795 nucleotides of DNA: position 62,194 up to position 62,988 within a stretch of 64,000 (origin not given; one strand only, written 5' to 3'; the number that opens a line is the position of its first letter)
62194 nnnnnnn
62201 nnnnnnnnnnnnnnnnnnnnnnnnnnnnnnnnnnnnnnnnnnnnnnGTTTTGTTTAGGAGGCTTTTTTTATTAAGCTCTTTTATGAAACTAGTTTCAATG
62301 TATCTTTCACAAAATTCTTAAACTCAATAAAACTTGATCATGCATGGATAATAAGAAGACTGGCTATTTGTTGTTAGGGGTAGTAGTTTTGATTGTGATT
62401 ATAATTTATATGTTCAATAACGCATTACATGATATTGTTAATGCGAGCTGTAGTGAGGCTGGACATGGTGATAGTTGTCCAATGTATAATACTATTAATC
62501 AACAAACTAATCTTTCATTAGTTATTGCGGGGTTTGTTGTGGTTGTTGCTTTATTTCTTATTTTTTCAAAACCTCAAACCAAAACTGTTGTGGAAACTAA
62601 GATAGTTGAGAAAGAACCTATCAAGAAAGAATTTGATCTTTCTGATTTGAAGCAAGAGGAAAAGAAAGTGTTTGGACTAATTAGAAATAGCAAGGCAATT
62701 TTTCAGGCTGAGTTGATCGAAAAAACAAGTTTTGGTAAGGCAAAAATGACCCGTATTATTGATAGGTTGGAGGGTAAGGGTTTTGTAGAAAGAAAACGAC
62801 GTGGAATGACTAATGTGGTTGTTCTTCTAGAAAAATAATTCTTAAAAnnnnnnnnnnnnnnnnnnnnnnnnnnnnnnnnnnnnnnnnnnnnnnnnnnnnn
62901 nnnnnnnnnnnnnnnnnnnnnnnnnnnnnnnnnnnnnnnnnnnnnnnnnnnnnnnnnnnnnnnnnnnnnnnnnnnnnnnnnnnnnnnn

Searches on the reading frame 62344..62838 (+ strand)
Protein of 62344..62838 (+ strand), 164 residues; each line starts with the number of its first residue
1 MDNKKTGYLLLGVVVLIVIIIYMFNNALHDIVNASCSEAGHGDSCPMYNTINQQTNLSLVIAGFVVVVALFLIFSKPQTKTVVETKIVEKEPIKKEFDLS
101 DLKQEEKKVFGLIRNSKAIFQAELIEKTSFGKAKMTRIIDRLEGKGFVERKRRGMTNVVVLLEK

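Call 11: search_protein_families(library=pfam, proteins=[window:62344-62838:+], max_evalue=0.01)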
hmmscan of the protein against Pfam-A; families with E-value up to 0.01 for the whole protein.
window:62344-62838:+ (164 aa): 5 families
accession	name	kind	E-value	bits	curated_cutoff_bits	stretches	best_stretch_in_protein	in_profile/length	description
PF01047.28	MarR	-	2e-07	31.2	24.6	1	112-152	11-51/59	MarR family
PF24034.1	DUF7343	-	2.4e-07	31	27.6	1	105-161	4-61/62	Domain of unknown function (DUF7343)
PF12802.13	MarR_2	-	3e-05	24.5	27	1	107-152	8-54/61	MarR family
PF20040.4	DUF6442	-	0.0026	18.4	25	1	4-73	27-96/102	Family of unknown function (DUF6442)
PF01978.25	TrmB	-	0.0095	16.2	25.6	0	101-153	5-57/68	Sugar-specific transcriptional regulator TrmB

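Call 12: search_protein_families(library=ncbifam, proteins=[window:62344-62838:+], max_evalue=0.01)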
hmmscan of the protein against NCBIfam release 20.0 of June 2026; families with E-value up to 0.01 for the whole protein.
window:62344-62838:+ (164 aa): 7 families
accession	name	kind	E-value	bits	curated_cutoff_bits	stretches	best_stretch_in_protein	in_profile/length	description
NF053777.1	Saro0803TransReg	equivalog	6e-05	22.8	200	1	97-152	30-85/140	Saro_0803 family transcriptional regulator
NF003158.0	PRK04132.1-3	equivalog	0.00036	17.7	1750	1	101-159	812-870/1437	replication factor C small subunit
NF040939.2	trans_reg_lrs14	equivalog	0.00037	20.5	90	1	90-153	10-71/103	Lrs14 family HTH-type transcriptional regulator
NF053606.1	Sta1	subfamily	0.00042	20.4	80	1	101-153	17-69/100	Sta1 family transcriptional regulator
NF008565.1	PRK11512.1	equivalog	0.00049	20.1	240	1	101-153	37-89/144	multiple antibiotic resistance transcriptional regulator MarR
TIGR01889.1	Staph_reg_Sar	paralog_domain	0.00079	19.7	62.6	1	90-152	14-77/109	staphylococcal accessory regulator family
TIGR02337.1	HpaR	equivalog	0.0069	16.2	121.2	1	101-152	25-76/130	homoprotocatechuate degradation operon regulator HpaR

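Call 13: find_homologous_proteins(query=window:62344-62838:+, max_evalue=0.001)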
Query window:62344-62838:+ (164 aa): 1044 proteins with E <= 0.001 among 1303 candidates; the best 120 are listed.
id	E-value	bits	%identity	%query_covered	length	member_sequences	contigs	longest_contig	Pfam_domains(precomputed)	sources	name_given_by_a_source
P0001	1.2e-98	345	100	100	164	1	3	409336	PF01047.29,PF24034.2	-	-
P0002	1.4e-77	277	77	99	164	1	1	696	PF01047.29,PF24034.2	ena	-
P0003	7.8e-75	268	75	99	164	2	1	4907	PF01047.29,PF24034.2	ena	-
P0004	7.6e-74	264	74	99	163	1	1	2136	PF01047.29,PF12802.14,PF24034.2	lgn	-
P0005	2.0e-73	263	75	98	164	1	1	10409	PF01047.29,PF12802.14,PF24034.2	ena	-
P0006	2.7e-72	259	73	100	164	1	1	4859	PF01047.29,PF24034.2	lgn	-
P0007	5.4e-71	255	72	98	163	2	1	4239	PF01047.29,PF13412.13,PF12802.14,PF24034.2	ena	-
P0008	1.5e-70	254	70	99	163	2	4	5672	PF01047.29,PF12802.14,PF24034.2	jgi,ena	-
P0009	1.6e-70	254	71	98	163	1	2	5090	PF01047.29,PF13412.13,PF12802.14,PF24034.2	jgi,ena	-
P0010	1.9e-70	253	71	98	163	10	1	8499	PF01047.29,PF13412.13,PF12802.14,PF24034.2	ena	-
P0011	6.5e-70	252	70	98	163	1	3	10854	PF01047.29,PF13412.13,PF12802.14,PF24034.2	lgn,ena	-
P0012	4.2e-69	249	73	99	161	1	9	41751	PF24034.2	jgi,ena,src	-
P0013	4.4e-67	242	71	98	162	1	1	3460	PF24034.2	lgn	-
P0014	1.8e-66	241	70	98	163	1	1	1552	PF01047.29,PF12802.14,PF24034.2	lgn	-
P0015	3.4e-66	240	66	99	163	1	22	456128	PF01047.29,PF24034.2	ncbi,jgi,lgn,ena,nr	ncbi:hypothetical protein HN604_03845 [archaeon]|jgi:uncharacterized membrane protein|nr:hypothetica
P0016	1.4e-65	238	67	99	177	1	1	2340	PF01047.29,PF13412.13,PF12802.14,PF24034.2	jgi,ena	-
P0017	4.9e-65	236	69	98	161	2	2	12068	PF01047.29,PF12802.14,PF24034.2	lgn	-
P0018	4.8e-64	233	67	100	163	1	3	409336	PF01047.29,PF12802.14,PF24034.2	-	-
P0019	1.2e-63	231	66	99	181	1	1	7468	PF01047.29,PF12802.14,PF24034.2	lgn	-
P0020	3.8e-63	230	67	99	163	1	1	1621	PF01047.29,PF12802.14,PF24034.2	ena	-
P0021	1.1e-62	228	66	99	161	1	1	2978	PF01047.29,PF12802.14,PF24034.2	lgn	-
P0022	1.3e-61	225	67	99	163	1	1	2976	PF01047.29,PF12802.14,PF24034.2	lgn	-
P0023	1.9e-61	224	64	99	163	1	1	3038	PF01047.29,PF12802.14,PF24034.2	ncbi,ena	ncbi:MAG: MarR family transcriptional regulator [Nanoarchaeota archaeon]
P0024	1.9e-61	224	66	98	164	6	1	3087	PF01047.29,PF12802.14,PF24034.2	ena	-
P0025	2.2e-61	224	65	99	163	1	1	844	PF01047.29,PF12802.14,PF24034.2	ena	-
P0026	2.6e-61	224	64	99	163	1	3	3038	PF01047.29,PF12802.14,PF24034.2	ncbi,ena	-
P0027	6.0e-61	223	66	99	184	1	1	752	PF01047.29,PF01978.26,PF12802.14,PF24034.2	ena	-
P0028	2.3e-60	221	64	99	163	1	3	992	PF01047.29,PF13412.13,PF12802.14,PF24034.2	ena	-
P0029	2.5e-60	221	64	99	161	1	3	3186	PF01047.29,PF24034.2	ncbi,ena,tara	tara:strand:+ start:280 stop:765 length:486 start_codon:yes stop_codon:yes gene_type:complete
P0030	8.3e-60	219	68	98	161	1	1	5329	PF01047.29,PF12802.14,PF24034.2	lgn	-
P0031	1.0e-59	219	64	99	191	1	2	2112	PF01047.29,PF01978.26,PF12802.14,PF24034.2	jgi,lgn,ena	-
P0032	1.1e-59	219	64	99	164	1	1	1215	PF01047.29,PF12802.14,PF24034.2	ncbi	-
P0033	1.3e-59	218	63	99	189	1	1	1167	PF01047.29,PF13412.13,PF12802.14,PF24034.2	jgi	jgi:uncharacterized membrane protein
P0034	1.9e-59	218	65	98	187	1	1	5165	PF01047.29,PF13412.13,PF12802.14,PF24034.2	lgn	-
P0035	2.0e-59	218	64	99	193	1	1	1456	PF01047.29,PF12802.14,PF24034.2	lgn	-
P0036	2.0e-59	218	64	99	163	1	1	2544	PF16982.11,PF01047.29,PF12802.14,PF24034.2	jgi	jgi:predicted signal transduction protein with EAL and GGDEF domain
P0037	2.3e-59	217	64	99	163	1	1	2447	PF01047.29,PF12802.14,PF24034.2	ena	-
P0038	3.1e-59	217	61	99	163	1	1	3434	PF01047.29,PF12802.14,PF24034.2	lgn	-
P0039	3.4e-59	217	62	98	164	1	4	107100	PF01047.29,PF12802.14,PF24034.2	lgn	-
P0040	3.4e-59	217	64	99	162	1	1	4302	PF01047.29,PF12802.14,PF24034.2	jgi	jgi:uncharacterized membrane protein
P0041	3.7e-59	217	64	99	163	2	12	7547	PF01047.29,PF13412.13,PF12802.14,PF24034.2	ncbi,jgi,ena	-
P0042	4.7e-59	216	65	99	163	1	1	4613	PF01047.29,PF12802.14,PF24034.2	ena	-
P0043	5.1e-59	216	64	99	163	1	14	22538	PF01047.29,PF12802.14,PF24034.2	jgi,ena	-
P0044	1.1e-58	215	63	99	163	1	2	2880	PF01047.29,PF12802.14,PF24034.2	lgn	-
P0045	1.1e-58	215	63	98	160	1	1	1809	PF01047.29,PF12802.14,PF24034.2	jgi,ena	-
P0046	1.3e-58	215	63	98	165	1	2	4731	PF01047.29,PF12802.14,PF24034.2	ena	-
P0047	1.8e-58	215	63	99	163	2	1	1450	PF01047.29,PF12802.14,PF24034.2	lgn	-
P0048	1.8e-58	215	66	95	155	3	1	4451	PF01047.29,PF12802.14,PF24034.2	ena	-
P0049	2.5e-58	214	64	99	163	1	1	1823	PF01047.29,PF12802.14,PF24034.2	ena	-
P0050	2.6e-58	214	64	99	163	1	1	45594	PF01047.29,PF12802.14,PF24034.2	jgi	-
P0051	5.2e-58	213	63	98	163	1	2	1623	PF01047.29,PF12802.14,PF24034.2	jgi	jgi:uncharacterized membrane protein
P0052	8.1e-58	212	64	99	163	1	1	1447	PF01047.29,PF12802.14,PF24034.2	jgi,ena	-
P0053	9.7e-58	212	66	95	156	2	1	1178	PF01047.29,PF12802.14,PF24034.2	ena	-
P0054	1.1e-57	212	64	99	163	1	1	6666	PF01047.29,PF12802.14,PF24034.2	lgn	-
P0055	1.2e-57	212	61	98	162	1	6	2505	PF01047.29,PF12802.14,PF24034.2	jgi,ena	-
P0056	1.2e-57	212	62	99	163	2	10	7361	PF01047.29,PF12802.14,PF24034.2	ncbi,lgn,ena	-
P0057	1.4e-57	212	62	98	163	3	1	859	PF01047.29,PF12802.14,PF24034.2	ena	-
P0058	1.8e-57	211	63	99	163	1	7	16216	PF01047.29,PF12802.14,PF24034.2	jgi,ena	-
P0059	1.9e-57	211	65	98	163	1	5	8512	PF01047.29,PF12802.14,PF24034.2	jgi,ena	-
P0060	2.2e-57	211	62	98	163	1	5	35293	PF01047.29,PF12802.14,PF24034.2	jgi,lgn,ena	-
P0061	2.3e-57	211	61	99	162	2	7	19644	PF01047.29,PF24034.2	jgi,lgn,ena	-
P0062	2.6e-57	211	62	99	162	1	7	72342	PF01047.29,PF12802.14,PF24034.2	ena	-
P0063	2.7e-57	211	62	99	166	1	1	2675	PF01047.29,PF12802.14,PF24034.2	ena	-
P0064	3.1e-57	211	63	99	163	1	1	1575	PF01047.29,PF12802.14,PF24034.2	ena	-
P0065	3.4e-57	210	62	98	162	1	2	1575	PF01047.29,PF12802.14,PF24034.2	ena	-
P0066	3.4e-57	210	63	99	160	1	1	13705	PF01047.29,PF12802.14,PF24034.2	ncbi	-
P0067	3.8e-57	210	63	99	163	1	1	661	PF01047.29,PF12802.14,PF24034.2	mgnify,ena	mgnify:CR=1 FL=1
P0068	3.8e-57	210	60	99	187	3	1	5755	PF01047.29,PF12802.14,PF24034.2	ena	-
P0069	4.1e-57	210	61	99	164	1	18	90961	PF01047.29,PF12802.14,PF24034.2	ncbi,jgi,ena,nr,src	ncbi:MarR family transcriptional regulator [Candidatus Pacearchaeota archaeon]|nr:MarR family transc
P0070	4.4e-57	210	64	98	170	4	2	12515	PF01047.29,PF12802.14,PF24034.2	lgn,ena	-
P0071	5.3e-57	210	63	99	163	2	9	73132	PF01047.29,PF12802.14,PF24034.2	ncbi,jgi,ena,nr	ncbi:MarR family transcriptional regulator [Candidatus Pacearchaeota archaeon]|nr:MarR family transc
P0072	5.5e-57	210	63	99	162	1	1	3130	PF01047.29,PF12802.14,PF24034.2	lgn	-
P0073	5.6e-57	210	65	99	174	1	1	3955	PF01047.29,PF12802.14,PF24034.2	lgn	-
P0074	5.9e-57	210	60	99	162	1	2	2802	PF01047.29,PF12802.14,PF24034.2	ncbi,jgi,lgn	jgi:hypothetical protein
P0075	6.2e-57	210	63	99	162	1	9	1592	PF01047.29,PF12802.14,PF24034.2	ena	-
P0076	6.4e-57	210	60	99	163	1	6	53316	PF01047.29,PF13412.13,PF12802.14,PF24034.2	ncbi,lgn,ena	ncbi:MAG: MarR family transcriptional regulator [Nanoarchaeota archaeon]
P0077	6.9e-57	209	63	99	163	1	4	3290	PF01047.29,PF12802.14,PF24034.2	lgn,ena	-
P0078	7.2e-57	209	58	98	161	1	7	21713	PF01047.29,PF13412.13,PF12802.14,PF24034.2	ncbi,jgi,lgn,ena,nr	ncbi:hypothetical protein COU53_01120 [Candidatus Pacearchaeota archaeon CG10_big_fil_rev_8_21_14_0_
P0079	8.0e-57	209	62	99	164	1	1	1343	PF01047.29,PF12802.14,PF24034.2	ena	-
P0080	8.2e-57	209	62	99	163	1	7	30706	PF01047.29,PF13412.13,PF12802.14,PF24034.2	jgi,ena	-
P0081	8.7e-57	209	58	98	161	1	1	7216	PF01047.29,PF13412.13,PF01978.26,PF12802.14,PF24034.2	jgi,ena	-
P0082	9.7e-57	209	58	99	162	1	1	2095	PF01047.29,PF13412.13,PF01978.26,PF12802.14,PF24034.2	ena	-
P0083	9.9e-57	209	61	98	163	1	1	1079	PF01047.29,PF12802.14,PF24034.2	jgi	-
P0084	1.0e-56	209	60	99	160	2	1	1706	PF01047.29,PF01978.26,PF12802.14,PF24034.2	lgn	-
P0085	1.1e-56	209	62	99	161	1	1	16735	PF01047.29,PF12802.14,PF24034.2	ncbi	-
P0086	1.1e-56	209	58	98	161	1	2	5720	PF01047.29,PF13412.13,PF01978.26,PF12802.14,PF24034.2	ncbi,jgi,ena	-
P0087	1.1e-56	209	60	99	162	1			PF01047.29,PF12802.14,PF24034.2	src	-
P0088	1.2e-56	209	58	98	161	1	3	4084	PF01047.29,PF01978.26,PF12802.14,PF24034.2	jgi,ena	-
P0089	1.2e-56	209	60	99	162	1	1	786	PF01047.29,PF12802.14,PF24034.2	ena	-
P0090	1.3e-56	209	64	98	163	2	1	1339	PF01047.29,PF12802.14,PF24034.2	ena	-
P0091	1.3e-56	209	60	99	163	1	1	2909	PF01047.29,PF12802.14,PF24034.2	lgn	-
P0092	1.5e-56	208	64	99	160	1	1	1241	PF01047.29,PF12802.14,PF24034.2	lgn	-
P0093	1.5e-56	208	58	98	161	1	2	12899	PF01047.29,PF01978.26,PF12802.14,PF24034.2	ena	-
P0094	1.5e-56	208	60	99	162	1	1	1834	PF01047.29,PF12802.14,PF24034.2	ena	-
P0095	1.5e-56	208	63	99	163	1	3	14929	PF01047.29,PF12802.14,PF24034.2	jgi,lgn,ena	-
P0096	1.6e-56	208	61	99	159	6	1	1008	PF01047.29,PF12802.14,PF24034.2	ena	-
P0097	1.7e-56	208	57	98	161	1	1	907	PF01047.29,PF13412.13,PF01978.26,PF12802.14,PF24034.2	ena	-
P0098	1.7e-56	208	61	99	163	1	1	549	PF01047.29,PF24034.2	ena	-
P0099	1.8e-56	208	60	98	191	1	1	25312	PF01047.29,PF13412.13,PF12802.14,PF24034.2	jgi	jgi:uncharacterized membrane protein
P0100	1.9e-56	208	58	98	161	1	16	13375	PF01047.29,PF13412.13,PF01978.26,PF12802.14,PF24034.2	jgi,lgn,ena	-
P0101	2.3e-56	208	61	99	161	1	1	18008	PF01047.29,PF12802.14,PF24034.2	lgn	-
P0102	2.6e-56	208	58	98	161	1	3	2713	PF01047.29,PF01978.26,PF12802.14,PF24034.2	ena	-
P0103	2.8e-56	207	65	98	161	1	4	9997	PF01047.29,PF12802.14,PF24034.2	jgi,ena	-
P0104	3.0e-56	207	63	99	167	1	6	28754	PF01047.29,PF12802.14,PF24034.2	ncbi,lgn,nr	ncbi:MarR family transcriptional regulator [Candidatus Woesearchaeota archaeon]|nr:MarR family trans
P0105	3.1e-56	207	58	98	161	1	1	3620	PF01047.29,PF13412.13,PF12802.14,PF24034.2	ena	-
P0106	3.2e-56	207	60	99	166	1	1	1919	PF01047.29,PF12802.14,PF24034.2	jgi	jgi:uncharacterized membrane protein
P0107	3.3e-56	207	60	99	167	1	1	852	PF01047.29,PF12802.14,PF24034.2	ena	-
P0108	3.8e-56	207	60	99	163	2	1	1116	PF01047.29,PF12802.14,PF24034.2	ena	-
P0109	3.9e-56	207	62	99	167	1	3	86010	PF01047.29,PF12802.14,PF24034.2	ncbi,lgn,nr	ncbi:hypothetical protein HYV89_01640 [Candidatus Woesearchaeota archaeon]|nr:hypothetical protein [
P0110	4.1e-56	207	60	99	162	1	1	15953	PF01047.29,PF12802.14,PF24034.2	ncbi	-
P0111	4.3e-56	207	64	99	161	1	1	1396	PF01047.29,PF24034.2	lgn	-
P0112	4.4e-56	207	63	99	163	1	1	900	PF01047.29,PF24034.2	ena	-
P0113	4.6e-56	207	64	99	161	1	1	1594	PF01047.29,PF12802.14,PF24034.2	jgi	jgi:uncharacterized membrane protein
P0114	5.2e-56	207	63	98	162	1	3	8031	PF01047.29,PF12802.14,PF24034.2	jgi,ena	-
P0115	5.7e-56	206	58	98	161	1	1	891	PF01047.29,PF13412.13,PF01978.26,PF12802.14,PF24034.2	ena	-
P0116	6.1e-56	206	61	99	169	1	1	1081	PF01047.29,PF12802.14,PF24034.2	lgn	-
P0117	6.6e-56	206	61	98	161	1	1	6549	PF01047.29,PF12802.14,PF24034.2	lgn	-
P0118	7.7e-56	206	62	99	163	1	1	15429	PF01047.29,PF12802.14,PF24034.2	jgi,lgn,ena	-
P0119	9.2e-56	206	67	98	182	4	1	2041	PF01047.29,PF12802.14,PF24034.2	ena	-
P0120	1.1e-55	205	62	99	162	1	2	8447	PF01047.29,PF01978.26,PF12802.14,PF24034.2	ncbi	-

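Call 16: find_related_loci(query=A1, collection=genome_contigs, flank=6000)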
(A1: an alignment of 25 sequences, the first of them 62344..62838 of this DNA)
Query A1 (164 aa) in genome_contigs; peptide patterns used: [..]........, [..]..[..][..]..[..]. (x = any residue, [..] = any of these).
434 stretches matched a pattern; 398 encode a relative of the query (tblastn E <= 1e-3); the best 80 are kept; 80 distinct loci.
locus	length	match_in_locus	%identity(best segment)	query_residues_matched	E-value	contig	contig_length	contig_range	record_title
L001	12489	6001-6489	66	1-163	1e-68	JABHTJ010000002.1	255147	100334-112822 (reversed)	MAG: archaeon isolate SI039_bin59 k141_2118763, whole genome shotgun sequence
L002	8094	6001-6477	69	1-161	1e-67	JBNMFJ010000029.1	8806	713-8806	MAG: Patescibacteria group bacterium isolate 3300053785_114 Ga0535658_0024339, whole genome shotgun sequence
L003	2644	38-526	64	1-163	2e-67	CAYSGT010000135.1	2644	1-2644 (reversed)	MAG TPA_asm: Candidatus Woesearchaeota archaeon isolate SRP050083_co2_415 genome assembly, contig: NODE_43305_length_264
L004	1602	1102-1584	62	1-161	5e-68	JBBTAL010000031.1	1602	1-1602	MAG: Nanoarchaeota archaeon isolate H32-bin105_1 H32_bin105_1_000000000031, whole genome shotgun sequence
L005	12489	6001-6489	60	1-163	1e-64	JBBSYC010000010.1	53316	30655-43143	MAG: Nanoarchaeota archaeon isolate H51-bin075_1 H51_bin075_1_000000000010, whole genome shotgun sequence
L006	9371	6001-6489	63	1-163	7e-65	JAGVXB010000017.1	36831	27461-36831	Candidatus Pacearchaeota archaeon isolate RIFCSPHIGHO2_01_FULL_34_23 rifcsphigho2_01_scaffold_17167, whole genome shotgu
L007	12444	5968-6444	62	1-161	8e-63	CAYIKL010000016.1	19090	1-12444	MAG TPA_asm: uncultured Methanosarcinales archaeon isolate ERP119705_co24_1021 genome assembly, contig: NODE_3265_length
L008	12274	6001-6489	62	1-163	4e-63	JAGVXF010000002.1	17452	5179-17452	Candidatus Pacearchaeota archaeon isolate RIFOXYB1_FULL_34_12 rifoxyb1_full_scaffold_3329, whole genome shotgun sequence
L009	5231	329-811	61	1-161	2e-62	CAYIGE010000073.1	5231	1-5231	MAG TPA_asm: Candidatus Woesearchaeota archaeon isolate ERP119705_co1_995 genome assembly, contig: NODE_27763_length_523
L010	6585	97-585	65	1-163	3e-62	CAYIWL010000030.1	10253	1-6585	MAG TPA_asm: Candidatus Woesearchaeota archaeon isolate ERP119705_co6_841 genome assembly, contig: NODE_8888_length_1025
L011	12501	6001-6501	57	1-163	5e-62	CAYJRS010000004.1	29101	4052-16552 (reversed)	MAG TPA_asm: Candidatus Woesearchaeota archaeon isolate ERP125453_co1_447 genome assembly, contig: NODE_1368_length_2910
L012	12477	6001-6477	59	1-161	1e-61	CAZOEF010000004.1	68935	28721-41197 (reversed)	MAG TPA_asm: Candidatus Woesearchaeota archaeon isolate SRP263527_co2_228 genome assembly, contig: NODE_241_length_68935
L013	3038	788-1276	64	1-163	4e-61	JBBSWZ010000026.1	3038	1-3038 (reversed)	MAG: Nanoarchaeota archaeon isolate H51-bin078_1 H51_bin078_1_000000000026, whole genome shotgun sequence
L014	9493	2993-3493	57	1-163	8e-61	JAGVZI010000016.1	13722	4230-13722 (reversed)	Candidatus Woesearchaeota archaeon isolate RIFCSPLOWO2_01_FULL_35_31 rifcsplowo2_01_scaffold_10061, whole genome shotgun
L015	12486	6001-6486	59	1-163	6e-61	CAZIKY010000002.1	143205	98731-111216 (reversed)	MAG TPA_asm: Candidatus Woesearchaeota archaeon isolate SRP093185_co1_139 genome assembly, contig: NODE_18_length_143205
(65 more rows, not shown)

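Call 36: predict_structure(alignment_id=A1)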
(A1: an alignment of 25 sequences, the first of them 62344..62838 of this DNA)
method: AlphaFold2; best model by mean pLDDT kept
length: 164 residues; sequences in the alignment: 25
mean_pLDDT: 79.1   pTM: 0.41
mean pLDDT of the five models: 79.1, 78.8, 78.4, 78.0, 74.0
residues with pLDDT >= 90: 26; 70-90: 104; 50-70: 22; < 50: 12
segments of 3 or more residues with pLDDT < 50: 81-92
pLDDT, mean of each block of 10 residues (from residue 1): 75 88 85 73 71 84 85 67 44 65 88 89 90 91 89 85 76
secondary structure, 60 per line:
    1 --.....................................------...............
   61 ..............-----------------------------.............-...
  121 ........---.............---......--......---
elements in order: H3-39 H46-74 H104-116 E118-120 H121-128 H132-144 E148-153 E156-161

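Call 40: fold_search(model_id=the predicted structure, library=pdb)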
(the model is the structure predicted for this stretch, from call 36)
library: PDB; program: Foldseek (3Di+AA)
matches with E <= 10: 1294; with E <= 0.001: 0
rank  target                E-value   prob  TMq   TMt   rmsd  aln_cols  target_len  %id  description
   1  5h3r_B                2.8e-03  1.00  0.37  0.43   1.4        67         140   31  Crystal Structure of mutant MarR C80S from E.coli complexed with operator DNA (released 2017-08-02)
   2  5f7q_E                3.7e-03  1.00  0.34  0.14   1.8        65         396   23  ROK repressor Lmo0178 from Listeria monocytogenes bound to operator (released 2016-09-07)
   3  4jba_B                4.2e-03  1.00  0.37  0.44   1.6        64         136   33  Crystal Structure of the Oxidized Form of MarR from E.coli (released 2013-10-16)
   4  5f7q_C                4.7e-03  1.00  0.34  0.15   1.4        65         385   23  ROK repressor Lmo0178 from Listeria monocytogenes bound to operator (released 2016-09-07)
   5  5f7q_L                4.7e-03  1.00  0.34  0.15   1.4        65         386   23  ROK repressor Lmo0178 from Listeria monocytogenes bound to operator (released 2016-09-07)
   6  7nvs_W                5.0e-03  1.00  0.36  0.32   2.5        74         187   14  RNA polymerase II core pre-initiation complex with closed promoter DNA in proximal position (released 2021-05-05)
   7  5h3r_A                5.6e-03  1.00  0.37  0.43   1.6        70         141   33  Crystal Structure of mutant MarR C80S from E.coli complexed with operator DNA (released 2017-08-02)
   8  9ff3                  5.6e-03  1.00  0.38  0.35   1.9        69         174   16  The structure of delta-ScoC, a global regulator protein from Geobacillus kaustophilus T-1 (released 2025-06-04)
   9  1z91                  7.0e-03  1.00  0.38  0.46   1.7        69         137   17  x-ray crystal structure of apo-OhrRC15S in reduced form: MarR family protein (released 2005-10-25)
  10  2eth_A                7.0e-03  1.00  0.37  0.43   1.8        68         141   31  Crystal structure of a marr-like transcriptional regulator (tm0816) from thermotoga maritima at 2.50 A resolution (released 2005-11-08)
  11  4jba_A                7.5e-03  1.00  0.36  0.44   1.8        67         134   34  Crystal Structure of the Oxidized Form of MarR from E.coli (released 2013-10-16)
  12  6pco_B                8.9e-03  1.00  0.36  0.43   1.6        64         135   20  Mechanism for regulation of DNA binding of Bordetella bronchiseptica BpsR by 6-hydroxynicotinic acid (released 2019-11-06)
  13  8xu0_B                8.9e-03  1.00  0.36  0.42   1.8        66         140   24  Clostridioides difficile MarR (WP_003434724) with salicylate (released 2024-11-20)
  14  3vod_A                1.0e-02  1.00  0.37  0.45   1.6        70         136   33  Crystal Structure of mutant MarR C80S from E.coli (released 2013-03-06)
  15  7el3_B                1.0e-02  1.00  0.37  0.44   1.8        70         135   14  Crystal structure of HpaR-DNA complex from Acinetobacter baumannii (released 2022-01-19)
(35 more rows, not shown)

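Call 55: search_protein_representatives(alignment_id=A1)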
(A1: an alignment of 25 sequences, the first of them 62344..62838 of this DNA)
Query: 25 sequences, 163 profile positions. Proteins with E-value up to 0.001 (for the whole library): 1820; up to 1e-10: 461; up to 1e-30: 42. The best 150 are listed.
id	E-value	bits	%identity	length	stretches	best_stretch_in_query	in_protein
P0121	5.8e-64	231.0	-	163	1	1-163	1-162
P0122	8.3e-58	211.0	-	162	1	1-163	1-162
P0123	1.0e-57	210.7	-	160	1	1-162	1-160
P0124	1.5e-53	197.2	-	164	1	1-162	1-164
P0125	7.8e-52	191.6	-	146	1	1-163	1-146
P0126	3.5e-50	186.2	-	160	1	1-163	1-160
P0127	4.5e-48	179.4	-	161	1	1-162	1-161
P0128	1.3e-47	177.8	-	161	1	1-163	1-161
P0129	4.4e-45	169.7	-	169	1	1-162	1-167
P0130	3.3e-44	166.8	-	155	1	1-108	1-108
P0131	9.8e-43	162.0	-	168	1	1-163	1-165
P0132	6.4e-42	159.4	-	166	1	1-162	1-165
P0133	2.5e-40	154.2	-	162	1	1-162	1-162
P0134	5.4e-39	149.8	-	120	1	47-163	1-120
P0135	1.5e-38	148.4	-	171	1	1-162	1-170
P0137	4.3e-37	143.7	-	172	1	1-163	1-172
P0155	9.6e-32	126.3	-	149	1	1-162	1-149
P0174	1.2e-28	116.2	-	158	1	1-163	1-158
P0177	2.0e-28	115.4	-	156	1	1-162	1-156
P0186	1.3e-27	112.9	-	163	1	2-162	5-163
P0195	2.2e-26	108.8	-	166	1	3-162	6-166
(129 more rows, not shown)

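Call 57: find_encoding_contigs(protein=P0133, flank=3000, max_places=4)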
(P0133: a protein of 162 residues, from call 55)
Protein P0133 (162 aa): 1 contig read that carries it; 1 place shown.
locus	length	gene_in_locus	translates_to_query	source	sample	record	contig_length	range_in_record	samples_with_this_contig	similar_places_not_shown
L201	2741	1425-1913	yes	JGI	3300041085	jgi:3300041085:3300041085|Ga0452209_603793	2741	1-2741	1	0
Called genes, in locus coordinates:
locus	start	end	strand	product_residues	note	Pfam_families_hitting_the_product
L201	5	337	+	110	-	PF07992:Pyr_redox_2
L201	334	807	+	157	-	PF00782:DSPc, PF22784:PTP-SAK, PF22785:Tc-R-P, PF22741:PTP-NADK (weak)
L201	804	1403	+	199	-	PF00730:HhH-GPD, PF00633:HHH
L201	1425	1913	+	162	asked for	PF24034:DUF7343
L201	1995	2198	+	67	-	PF00403:HMA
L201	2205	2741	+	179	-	?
